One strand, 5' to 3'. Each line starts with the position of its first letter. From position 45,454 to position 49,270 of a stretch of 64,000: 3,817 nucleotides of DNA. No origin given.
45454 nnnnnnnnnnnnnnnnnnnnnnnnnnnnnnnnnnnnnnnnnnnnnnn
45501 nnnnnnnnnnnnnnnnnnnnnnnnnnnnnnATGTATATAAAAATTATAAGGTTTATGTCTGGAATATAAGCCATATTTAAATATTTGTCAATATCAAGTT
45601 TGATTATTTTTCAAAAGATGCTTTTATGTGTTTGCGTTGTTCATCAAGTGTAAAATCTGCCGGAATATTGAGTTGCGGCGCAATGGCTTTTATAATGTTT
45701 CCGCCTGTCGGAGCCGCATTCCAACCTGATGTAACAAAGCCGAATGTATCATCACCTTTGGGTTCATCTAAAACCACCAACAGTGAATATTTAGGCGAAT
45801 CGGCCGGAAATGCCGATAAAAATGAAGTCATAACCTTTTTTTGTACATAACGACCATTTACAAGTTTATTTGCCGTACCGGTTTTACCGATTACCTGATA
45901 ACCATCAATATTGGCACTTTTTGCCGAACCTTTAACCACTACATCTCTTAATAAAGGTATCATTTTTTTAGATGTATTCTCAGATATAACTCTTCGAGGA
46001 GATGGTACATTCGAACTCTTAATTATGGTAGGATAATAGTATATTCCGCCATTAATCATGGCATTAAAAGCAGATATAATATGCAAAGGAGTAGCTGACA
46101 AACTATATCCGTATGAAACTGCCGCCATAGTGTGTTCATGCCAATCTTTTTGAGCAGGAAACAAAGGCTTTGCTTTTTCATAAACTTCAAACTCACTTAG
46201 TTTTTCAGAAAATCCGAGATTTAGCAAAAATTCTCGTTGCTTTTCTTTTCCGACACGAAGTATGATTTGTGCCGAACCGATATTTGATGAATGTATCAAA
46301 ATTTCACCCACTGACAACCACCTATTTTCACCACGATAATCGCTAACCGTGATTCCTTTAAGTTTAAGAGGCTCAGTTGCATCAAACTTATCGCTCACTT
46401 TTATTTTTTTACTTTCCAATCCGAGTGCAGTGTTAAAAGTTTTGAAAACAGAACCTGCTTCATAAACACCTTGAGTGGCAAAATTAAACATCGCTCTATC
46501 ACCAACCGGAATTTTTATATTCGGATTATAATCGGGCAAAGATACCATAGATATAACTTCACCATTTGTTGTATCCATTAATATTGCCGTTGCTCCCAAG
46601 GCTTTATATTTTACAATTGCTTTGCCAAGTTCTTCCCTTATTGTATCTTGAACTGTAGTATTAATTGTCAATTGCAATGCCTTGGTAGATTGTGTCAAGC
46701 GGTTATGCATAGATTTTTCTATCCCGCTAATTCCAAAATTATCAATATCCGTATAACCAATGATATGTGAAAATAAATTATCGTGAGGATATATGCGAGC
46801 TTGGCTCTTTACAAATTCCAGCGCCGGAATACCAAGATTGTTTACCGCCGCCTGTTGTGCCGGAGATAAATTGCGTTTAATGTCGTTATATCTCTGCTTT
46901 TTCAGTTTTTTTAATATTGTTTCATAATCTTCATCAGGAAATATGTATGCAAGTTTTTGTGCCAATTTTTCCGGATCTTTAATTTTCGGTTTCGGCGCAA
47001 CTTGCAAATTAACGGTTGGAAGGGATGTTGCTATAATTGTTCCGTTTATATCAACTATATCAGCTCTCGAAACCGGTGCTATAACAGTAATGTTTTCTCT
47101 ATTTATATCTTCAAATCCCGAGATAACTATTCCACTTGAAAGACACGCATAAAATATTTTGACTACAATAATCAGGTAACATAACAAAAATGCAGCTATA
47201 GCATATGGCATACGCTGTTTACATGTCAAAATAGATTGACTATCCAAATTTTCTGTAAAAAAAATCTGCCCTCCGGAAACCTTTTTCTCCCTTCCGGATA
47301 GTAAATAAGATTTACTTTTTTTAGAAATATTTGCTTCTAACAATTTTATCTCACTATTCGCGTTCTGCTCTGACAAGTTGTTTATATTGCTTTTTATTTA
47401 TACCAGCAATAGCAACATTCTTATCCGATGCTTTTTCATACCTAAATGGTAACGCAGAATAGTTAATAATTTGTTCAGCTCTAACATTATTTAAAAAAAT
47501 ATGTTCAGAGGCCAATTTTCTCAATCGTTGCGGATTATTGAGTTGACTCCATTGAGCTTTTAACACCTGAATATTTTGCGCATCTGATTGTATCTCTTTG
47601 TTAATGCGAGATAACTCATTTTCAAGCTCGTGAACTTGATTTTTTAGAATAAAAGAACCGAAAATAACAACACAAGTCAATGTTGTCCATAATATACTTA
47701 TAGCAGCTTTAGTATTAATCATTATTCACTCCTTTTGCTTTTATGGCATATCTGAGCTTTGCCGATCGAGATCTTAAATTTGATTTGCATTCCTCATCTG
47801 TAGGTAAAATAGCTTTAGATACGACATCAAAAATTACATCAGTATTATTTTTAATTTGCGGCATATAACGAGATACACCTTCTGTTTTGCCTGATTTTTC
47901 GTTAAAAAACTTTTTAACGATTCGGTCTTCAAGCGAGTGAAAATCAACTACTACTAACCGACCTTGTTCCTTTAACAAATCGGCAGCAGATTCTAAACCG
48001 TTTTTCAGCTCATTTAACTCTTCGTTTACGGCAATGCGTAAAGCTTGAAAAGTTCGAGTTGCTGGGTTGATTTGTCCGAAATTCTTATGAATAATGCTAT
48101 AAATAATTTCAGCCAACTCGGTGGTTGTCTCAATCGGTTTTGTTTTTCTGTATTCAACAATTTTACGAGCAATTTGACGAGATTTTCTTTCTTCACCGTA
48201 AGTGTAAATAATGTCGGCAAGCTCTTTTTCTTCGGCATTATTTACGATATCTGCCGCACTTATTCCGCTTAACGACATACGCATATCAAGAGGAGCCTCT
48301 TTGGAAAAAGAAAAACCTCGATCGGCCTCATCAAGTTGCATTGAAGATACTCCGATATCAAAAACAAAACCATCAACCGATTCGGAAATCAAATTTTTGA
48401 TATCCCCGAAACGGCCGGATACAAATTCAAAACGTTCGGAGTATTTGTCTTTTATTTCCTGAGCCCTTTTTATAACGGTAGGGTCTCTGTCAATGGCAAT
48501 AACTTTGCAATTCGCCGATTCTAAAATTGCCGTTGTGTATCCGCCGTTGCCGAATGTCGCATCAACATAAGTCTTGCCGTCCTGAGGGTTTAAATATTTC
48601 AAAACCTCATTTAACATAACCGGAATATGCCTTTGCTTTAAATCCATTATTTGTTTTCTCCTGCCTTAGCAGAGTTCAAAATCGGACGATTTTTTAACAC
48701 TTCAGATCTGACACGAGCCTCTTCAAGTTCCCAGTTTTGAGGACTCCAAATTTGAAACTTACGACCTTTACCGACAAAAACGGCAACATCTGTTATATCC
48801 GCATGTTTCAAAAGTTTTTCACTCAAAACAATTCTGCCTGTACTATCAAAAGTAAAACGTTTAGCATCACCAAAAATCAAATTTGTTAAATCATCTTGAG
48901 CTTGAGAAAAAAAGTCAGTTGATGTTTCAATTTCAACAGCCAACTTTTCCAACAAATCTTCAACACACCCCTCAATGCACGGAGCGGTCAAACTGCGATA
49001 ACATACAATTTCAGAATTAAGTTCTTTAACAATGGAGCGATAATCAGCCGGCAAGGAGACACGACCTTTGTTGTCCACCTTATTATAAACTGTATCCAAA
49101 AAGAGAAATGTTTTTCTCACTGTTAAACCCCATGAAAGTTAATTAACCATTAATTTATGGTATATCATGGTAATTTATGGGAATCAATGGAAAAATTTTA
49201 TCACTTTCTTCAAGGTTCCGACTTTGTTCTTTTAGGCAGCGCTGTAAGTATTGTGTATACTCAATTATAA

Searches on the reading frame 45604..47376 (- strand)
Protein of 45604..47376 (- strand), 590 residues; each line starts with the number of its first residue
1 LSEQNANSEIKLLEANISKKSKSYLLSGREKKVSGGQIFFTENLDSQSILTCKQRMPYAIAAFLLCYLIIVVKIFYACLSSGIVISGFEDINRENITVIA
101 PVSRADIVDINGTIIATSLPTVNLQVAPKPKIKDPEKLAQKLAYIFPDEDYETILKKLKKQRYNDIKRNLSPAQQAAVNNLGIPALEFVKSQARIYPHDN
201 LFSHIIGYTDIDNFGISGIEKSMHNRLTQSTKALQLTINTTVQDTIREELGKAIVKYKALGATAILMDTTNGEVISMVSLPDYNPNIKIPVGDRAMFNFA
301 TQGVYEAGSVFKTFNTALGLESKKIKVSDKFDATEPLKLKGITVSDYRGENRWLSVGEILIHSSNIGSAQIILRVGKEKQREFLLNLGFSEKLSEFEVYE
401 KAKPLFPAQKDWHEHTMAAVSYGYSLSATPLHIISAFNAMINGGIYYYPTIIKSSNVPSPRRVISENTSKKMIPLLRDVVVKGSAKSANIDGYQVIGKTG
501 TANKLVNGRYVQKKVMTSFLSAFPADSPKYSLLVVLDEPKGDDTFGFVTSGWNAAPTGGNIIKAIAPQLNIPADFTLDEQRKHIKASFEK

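Call 78: search_protein_families(library=pfam, proteins=[window:45604-47376:-], max_evalue=0.001)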
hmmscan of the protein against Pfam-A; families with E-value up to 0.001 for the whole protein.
window:45604-47376:- (590 aa): 3 families
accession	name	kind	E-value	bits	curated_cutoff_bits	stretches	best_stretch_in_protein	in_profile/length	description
PF00905.27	Transpeptidase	-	4.4e-51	174.3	22.1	1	263-542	2-283/299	Penicillin binding protein transpeptidase domain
PF03717.20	PBP_dimer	-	1.5e-13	52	24.4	1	101-210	3-124/180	Penicillin-binding Protein dimerisation domain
PF21922.1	PBP_dimer_2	-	0.00046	20.8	27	0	193-235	24-65/83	Penicillin binding protein A dimerisation domain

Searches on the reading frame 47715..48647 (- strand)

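Call 78: search_protein_families(library=pfam, proteins=[window:47715-48647:-], max_evalue=0.001)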
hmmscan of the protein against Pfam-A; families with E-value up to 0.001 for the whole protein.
window:47715-48647:- (310 aa): 5 families
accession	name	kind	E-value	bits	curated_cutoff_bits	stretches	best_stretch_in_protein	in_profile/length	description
PF01795.25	Methyltransf_5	-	2.6e-102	342.9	27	1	5-302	2-307/309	MraW methylase family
PF13847.12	Methyltransf_31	-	2.4e-08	34.2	27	1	23-92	3-76/145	Methyltransferase domain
PF13649.12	Methyltransf_25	-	3.8e-05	24.7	27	1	29-95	3-69/97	Methyltransferase domain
PF01728.25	FtsJ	-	0.00012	22.5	24.1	0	16-99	13-100/181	FtsJ-like methyltransferase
PF08241.18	Methyltransf_11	-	0.00021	22.3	21.2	0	29-95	2-65/95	Methyltransferase domain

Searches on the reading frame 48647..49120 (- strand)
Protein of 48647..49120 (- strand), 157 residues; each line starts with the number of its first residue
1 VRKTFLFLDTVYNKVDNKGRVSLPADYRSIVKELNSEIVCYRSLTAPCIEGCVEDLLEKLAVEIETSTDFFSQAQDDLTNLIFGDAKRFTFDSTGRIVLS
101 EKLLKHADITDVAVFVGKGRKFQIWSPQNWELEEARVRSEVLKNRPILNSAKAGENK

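Call 78: search_protein_families(library=pfam, proteins=[window:48647-49120:-], max_evalue=0.001)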
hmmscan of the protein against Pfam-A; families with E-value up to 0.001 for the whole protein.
window:48647-49120:- (157 aa): 1 family
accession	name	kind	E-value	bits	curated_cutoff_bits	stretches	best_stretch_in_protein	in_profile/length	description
PF02381.23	MraZ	-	6.4e-18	65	23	1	82-137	1-56/72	MraZ protein, putative antitoxin-like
